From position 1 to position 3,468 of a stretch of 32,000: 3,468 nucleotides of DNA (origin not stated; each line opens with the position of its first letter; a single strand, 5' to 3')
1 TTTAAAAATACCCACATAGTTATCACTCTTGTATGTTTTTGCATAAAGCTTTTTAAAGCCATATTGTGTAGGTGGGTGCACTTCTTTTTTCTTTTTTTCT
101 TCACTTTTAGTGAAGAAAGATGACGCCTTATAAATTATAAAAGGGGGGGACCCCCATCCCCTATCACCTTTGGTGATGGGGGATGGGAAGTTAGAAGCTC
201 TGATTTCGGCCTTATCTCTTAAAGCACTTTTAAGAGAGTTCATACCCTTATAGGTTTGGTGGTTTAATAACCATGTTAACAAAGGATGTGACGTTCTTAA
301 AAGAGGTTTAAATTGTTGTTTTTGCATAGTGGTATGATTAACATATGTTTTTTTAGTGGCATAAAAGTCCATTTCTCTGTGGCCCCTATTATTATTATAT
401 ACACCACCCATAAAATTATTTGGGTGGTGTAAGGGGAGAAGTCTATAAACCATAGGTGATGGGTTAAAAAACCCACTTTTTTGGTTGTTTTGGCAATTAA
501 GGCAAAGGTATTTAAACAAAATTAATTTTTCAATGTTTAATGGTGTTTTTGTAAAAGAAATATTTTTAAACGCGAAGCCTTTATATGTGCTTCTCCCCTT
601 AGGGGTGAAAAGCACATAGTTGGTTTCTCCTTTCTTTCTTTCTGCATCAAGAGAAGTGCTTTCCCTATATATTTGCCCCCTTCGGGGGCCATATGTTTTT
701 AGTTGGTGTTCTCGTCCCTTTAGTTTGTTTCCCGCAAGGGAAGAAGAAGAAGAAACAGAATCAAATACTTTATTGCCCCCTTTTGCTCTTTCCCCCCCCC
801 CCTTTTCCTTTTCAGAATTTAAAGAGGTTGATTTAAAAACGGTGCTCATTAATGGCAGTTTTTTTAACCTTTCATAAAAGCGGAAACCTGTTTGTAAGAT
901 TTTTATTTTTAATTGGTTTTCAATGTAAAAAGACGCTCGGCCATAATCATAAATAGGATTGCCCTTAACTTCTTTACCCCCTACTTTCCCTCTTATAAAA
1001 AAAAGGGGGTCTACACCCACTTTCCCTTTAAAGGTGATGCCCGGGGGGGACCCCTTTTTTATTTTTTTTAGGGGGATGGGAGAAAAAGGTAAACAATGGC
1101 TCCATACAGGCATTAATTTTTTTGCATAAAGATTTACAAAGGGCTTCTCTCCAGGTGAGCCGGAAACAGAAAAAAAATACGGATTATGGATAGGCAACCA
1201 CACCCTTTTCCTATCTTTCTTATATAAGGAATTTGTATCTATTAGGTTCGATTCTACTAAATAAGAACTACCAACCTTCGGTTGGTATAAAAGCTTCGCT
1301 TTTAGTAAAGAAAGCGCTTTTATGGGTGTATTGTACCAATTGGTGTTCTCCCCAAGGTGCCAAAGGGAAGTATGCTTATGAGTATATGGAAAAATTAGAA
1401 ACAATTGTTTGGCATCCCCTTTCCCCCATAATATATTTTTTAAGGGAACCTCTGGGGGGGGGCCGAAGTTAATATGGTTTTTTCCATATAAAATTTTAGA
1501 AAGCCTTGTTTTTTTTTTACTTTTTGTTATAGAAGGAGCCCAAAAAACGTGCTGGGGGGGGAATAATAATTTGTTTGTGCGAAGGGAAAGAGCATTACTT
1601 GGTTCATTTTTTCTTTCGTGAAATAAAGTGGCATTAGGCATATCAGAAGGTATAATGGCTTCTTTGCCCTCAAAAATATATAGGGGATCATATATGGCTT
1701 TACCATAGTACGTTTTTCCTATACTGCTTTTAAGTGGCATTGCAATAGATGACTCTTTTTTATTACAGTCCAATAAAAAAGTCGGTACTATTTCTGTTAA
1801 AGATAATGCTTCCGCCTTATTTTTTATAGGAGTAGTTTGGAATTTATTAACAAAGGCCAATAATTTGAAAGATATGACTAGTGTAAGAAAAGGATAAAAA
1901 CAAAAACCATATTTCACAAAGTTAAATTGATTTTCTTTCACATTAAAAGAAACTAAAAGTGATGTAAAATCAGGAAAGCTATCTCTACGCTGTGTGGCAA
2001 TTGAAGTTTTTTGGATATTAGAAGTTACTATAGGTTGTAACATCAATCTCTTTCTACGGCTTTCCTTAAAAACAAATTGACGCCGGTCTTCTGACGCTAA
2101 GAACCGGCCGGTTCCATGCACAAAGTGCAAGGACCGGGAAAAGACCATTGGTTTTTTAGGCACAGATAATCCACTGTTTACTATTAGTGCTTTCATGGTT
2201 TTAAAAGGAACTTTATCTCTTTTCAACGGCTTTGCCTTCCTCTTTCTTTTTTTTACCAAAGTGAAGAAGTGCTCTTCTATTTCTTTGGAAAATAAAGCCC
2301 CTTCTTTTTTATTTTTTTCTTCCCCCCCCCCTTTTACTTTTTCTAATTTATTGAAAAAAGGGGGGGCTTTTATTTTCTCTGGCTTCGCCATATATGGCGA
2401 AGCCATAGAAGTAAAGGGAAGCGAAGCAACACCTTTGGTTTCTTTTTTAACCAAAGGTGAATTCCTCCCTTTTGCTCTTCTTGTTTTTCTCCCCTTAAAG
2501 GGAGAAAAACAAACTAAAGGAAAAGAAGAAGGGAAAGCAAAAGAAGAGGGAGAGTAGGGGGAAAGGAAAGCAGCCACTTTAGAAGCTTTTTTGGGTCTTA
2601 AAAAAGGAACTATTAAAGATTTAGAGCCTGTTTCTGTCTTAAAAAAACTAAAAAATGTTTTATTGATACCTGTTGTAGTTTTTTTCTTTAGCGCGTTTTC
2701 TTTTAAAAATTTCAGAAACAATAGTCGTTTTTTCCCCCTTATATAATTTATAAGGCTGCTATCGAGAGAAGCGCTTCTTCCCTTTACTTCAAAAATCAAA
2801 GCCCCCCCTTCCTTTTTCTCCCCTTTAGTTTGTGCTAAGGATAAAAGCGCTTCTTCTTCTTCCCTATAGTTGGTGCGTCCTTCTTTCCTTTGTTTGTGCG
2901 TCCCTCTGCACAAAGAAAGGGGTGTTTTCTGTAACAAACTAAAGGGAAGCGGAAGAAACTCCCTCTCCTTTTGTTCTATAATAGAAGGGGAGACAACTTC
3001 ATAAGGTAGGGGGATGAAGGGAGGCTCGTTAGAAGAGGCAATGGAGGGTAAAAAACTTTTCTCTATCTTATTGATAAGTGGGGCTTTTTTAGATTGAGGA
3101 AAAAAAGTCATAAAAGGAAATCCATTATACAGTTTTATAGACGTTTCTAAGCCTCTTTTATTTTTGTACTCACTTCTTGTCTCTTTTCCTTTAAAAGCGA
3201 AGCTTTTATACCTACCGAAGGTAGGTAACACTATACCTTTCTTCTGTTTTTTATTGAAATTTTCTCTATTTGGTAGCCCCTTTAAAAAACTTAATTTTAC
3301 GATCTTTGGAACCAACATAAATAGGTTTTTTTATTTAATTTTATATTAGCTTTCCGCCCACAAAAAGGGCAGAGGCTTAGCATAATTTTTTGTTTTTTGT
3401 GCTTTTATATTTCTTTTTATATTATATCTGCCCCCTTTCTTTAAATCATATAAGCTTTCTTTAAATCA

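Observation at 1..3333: Stop-free minus-strand ORF of at least 1106 codons, missing from the ORF track, that reads through repeat modules in frame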

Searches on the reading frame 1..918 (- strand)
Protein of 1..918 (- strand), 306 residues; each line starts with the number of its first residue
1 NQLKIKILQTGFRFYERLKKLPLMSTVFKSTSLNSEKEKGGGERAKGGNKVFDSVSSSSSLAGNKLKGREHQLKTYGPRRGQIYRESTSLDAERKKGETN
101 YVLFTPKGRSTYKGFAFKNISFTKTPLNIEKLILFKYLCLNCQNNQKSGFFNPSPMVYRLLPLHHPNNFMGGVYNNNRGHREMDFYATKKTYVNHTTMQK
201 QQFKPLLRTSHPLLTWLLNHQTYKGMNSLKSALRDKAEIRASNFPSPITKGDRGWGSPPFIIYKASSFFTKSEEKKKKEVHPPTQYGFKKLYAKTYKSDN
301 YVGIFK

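Call 27: search_protein_families(library=pfam, proteins=[window:1-918:-], max_evalue=10)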
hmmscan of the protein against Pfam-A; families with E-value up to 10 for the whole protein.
window:1-918:- (306 aa): 0 families

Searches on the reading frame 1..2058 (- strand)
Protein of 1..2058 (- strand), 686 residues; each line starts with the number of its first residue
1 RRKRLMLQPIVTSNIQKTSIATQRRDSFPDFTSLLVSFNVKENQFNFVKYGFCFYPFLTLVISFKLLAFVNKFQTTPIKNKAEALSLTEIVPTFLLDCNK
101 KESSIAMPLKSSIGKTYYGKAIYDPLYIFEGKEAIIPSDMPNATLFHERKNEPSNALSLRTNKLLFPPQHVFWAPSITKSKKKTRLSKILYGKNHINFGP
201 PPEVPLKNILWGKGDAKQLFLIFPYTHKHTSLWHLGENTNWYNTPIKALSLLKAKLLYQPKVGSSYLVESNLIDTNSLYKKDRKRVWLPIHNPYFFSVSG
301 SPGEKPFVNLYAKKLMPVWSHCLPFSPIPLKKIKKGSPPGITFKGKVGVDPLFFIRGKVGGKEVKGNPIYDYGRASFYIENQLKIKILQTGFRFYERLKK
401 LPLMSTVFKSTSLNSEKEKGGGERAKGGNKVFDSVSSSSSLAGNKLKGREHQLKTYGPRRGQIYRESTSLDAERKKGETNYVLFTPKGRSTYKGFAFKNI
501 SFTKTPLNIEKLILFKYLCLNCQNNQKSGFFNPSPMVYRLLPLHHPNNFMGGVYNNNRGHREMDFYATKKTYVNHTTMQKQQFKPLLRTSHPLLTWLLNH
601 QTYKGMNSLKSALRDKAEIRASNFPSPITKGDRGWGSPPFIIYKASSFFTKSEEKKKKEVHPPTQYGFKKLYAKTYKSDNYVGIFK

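Call 44: find_homologous_proteins(query=window:1-2058:-, max_evalue=10)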
Query window:1-2058:-: 8000 candidates shared short words with the query, none scored E <= 10.

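Call 61: predict_structure(protein=window:1-2058:-)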
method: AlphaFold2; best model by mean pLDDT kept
length: 686 residues; sequences in the alignment: 1
mean_pLDDT: 31.8   pTM: 0.21
mean pLDDT of the five models: 31.8, 29.1, 24.9, 23.3, 22.4
residues with pLDDT >= 90: 0; 70-90: 0; 50-70: 11; < 50: 675
segments of 3 or more residues with pLDDT < 50: 1-57, 70-77, 79-302, 304-686
pLDDT, mean of each block of 10 residues (from residue 1): 31 30 29 34 40 45 51 46 40 32 28 28 27 27 27 26 27 27 34 31 31 28 25 25 26 25 24 31 28 33 40 28 28 34 27 33 35 26 29 36 27 30 34 30 30 32 28 29 27 27 31 34 36 34 31 27 27 27 33 40 36 30 30 33 37 40 43 41 39
secondary structure, 60 per line:
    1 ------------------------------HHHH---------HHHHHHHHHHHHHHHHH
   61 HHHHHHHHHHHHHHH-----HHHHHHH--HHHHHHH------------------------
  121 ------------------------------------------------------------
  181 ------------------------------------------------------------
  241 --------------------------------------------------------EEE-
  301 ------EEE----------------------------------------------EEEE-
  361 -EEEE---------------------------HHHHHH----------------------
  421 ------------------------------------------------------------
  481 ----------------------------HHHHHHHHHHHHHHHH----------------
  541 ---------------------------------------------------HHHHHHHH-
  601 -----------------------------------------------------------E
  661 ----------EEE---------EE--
elements in order (helices of 4 or more, strands of 3 or more residues): H31-34 H44-75 H81-87 H90-96 E297-299 E307-309 E356-359 E362-365 H393-398 H509-524 H592-599 E671-673

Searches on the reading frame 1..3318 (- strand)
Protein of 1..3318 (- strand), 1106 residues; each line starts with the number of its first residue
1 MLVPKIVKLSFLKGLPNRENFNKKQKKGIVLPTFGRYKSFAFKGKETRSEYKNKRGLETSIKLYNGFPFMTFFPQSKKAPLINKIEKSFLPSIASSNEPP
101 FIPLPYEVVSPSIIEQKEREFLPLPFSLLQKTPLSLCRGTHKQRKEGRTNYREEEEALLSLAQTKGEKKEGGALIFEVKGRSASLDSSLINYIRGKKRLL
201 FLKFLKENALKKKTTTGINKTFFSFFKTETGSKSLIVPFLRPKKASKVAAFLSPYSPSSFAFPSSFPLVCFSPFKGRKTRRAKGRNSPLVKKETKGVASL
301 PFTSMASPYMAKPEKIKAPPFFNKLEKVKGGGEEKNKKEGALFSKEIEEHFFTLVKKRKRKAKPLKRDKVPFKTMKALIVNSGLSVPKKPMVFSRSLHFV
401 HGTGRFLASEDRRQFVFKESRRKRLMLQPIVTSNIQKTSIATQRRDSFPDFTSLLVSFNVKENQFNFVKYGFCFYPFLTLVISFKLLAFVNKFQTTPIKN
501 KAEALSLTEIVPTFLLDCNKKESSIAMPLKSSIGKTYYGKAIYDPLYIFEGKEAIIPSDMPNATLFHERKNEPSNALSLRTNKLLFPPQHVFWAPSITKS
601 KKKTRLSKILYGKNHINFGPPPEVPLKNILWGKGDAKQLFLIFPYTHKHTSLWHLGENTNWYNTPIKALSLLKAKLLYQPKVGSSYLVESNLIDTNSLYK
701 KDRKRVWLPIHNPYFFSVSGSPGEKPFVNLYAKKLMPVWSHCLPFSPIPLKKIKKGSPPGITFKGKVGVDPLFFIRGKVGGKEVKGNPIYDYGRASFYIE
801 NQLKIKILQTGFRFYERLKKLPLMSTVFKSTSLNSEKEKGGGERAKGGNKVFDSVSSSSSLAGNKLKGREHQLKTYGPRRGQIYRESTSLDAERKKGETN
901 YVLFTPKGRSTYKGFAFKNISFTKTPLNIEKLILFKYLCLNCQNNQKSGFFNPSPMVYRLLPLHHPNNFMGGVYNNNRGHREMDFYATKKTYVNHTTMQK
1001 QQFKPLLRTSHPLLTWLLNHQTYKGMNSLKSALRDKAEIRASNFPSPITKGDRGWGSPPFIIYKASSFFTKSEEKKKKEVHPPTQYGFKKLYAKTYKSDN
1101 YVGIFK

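Call 6: search_protein_families(library=pfam, proteins=[window:1-3318:-], max_evalue=1)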
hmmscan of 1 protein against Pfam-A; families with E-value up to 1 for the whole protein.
window:1-3318:- (1106 aa): 0 families

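Call 7: search_solved_structures(query=window:1-3318:-, max_evalue=1, show_alignments=2)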
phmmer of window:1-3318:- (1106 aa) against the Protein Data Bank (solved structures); distinct sequences matched with E-value up to 1: 4.
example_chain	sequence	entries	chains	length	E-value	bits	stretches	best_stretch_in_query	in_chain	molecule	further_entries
6mrv_B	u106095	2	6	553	0.26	12.4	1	500-595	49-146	Sialidase26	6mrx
6myv_A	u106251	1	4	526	0.27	12.4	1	500-595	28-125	Sialidase26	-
4q6k_A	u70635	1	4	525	0.33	12.1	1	500-595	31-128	BNR/Asp-box repeat protein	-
8c6j_CF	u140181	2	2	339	0.42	11.7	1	264-361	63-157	Protein FAM50A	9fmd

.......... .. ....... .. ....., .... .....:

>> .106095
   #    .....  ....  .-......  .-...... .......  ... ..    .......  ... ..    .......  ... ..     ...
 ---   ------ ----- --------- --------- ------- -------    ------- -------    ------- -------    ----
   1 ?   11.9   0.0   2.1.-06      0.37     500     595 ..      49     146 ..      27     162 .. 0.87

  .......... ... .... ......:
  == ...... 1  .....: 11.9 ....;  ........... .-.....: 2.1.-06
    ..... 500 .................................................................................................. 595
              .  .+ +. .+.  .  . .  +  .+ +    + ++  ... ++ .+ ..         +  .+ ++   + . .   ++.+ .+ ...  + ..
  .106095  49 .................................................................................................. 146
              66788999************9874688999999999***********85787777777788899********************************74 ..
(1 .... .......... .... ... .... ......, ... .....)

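Call 8: search_protein_families(library=ncbifam, proteins=[window:1-3318:-], max_evalue=1)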
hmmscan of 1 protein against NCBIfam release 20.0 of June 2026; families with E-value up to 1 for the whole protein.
window:1-3318:- (1106 aa): 0 families

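Call 11: find_homologous_proteins(query=window:1-3318:-, max_evalue=0.001)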
Query window:1-3318:-: 8000 candidates shared short words with the query, none scored E <= 0.001.

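Call 19: search_protein_representatives(protein=window:1-3318:-)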
Query: 1106 residues. Proteins with E-value up to 0.001 (for the whole library): 0; up to 1e-10: 0; up to 1e-30: 0. The best 0 are listed.

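Call 23: find_related_loci(query=window:1-3318:-, collection=metagenome_contigs, flank=10000)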
Query window:1-3318:- (1106 aa) in metagenome_contigs; peptide patterns used: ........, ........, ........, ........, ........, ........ (x = any residue, [..] = any of these).
119 stretches matched a pattern, but none encodes a relative of the query by tblastn (E <= 1e-3).

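Call 82: find_related_loci(query=window:1-3318:-, collection=viral_contigs, flank=10000)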
Query window:1-3318:- (1106 aa) in viral_contigs; peptide patterns used: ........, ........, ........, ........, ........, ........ (x = any residue, [..] = any of these).
5 stretches matched a pattern, but none encodes a relative of the query by tblastn (E <= 1e-3).

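Call 83: find_related_loci(query=window:1-3318:-, collection=genome_contigs, flank=10000)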
Query window:1-3318:- (1106 aa) in genome_contigs; peptide patterns used: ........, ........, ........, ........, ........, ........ (x = any residue, [..] = any of these).
69 stretches matched a pattern, but none encodes a relative of the query by tblastn (E <= 1e-3).
